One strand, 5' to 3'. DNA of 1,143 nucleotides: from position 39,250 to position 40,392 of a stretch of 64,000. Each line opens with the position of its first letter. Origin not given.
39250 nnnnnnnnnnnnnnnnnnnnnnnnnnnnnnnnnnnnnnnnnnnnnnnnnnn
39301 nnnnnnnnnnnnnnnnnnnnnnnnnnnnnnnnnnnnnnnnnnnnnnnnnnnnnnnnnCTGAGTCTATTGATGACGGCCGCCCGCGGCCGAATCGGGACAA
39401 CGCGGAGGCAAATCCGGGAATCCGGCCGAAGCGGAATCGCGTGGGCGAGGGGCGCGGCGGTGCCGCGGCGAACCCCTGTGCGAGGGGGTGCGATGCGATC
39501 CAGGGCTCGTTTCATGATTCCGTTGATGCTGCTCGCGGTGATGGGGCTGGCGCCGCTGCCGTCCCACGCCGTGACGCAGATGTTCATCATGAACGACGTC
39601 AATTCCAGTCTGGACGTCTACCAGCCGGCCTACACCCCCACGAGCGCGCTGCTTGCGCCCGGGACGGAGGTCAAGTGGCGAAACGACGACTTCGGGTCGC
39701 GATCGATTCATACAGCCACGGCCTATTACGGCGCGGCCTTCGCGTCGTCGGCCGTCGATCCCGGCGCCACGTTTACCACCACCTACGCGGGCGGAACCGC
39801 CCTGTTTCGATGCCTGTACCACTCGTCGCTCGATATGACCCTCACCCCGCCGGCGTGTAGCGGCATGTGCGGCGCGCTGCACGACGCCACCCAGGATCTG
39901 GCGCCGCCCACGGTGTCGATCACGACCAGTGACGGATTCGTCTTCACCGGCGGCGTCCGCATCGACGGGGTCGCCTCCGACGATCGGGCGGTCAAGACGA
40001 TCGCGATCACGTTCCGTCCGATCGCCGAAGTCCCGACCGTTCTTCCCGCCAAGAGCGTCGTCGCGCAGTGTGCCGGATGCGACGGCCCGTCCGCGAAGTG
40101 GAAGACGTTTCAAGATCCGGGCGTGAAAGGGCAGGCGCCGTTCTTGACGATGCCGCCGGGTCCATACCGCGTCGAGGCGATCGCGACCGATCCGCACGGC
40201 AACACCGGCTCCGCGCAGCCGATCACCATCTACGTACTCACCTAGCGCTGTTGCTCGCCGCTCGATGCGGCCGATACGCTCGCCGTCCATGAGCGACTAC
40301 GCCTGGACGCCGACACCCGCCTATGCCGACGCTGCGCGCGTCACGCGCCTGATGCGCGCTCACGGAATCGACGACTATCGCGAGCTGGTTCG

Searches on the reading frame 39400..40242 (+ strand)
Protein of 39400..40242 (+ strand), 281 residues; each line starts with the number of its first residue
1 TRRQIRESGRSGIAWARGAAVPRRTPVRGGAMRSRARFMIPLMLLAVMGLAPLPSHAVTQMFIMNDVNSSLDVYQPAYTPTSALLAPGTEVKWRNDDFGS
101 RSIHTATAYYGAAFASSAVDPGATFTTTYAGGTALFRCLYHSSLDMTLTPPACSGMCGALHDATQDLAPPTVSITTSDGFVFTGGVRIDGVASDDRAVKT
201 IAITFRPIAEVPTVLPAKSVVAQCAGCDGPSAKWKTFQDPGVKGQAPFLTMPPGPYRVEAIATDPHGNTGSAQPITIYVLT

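Call 42: search_protein_families(library=pfam, proteins=[window:39400-40242:+], max_evalue=0.1)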
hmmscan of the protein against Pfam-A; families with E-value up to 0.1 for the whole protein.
window:39400-40242:+ (281 aa): 0 families
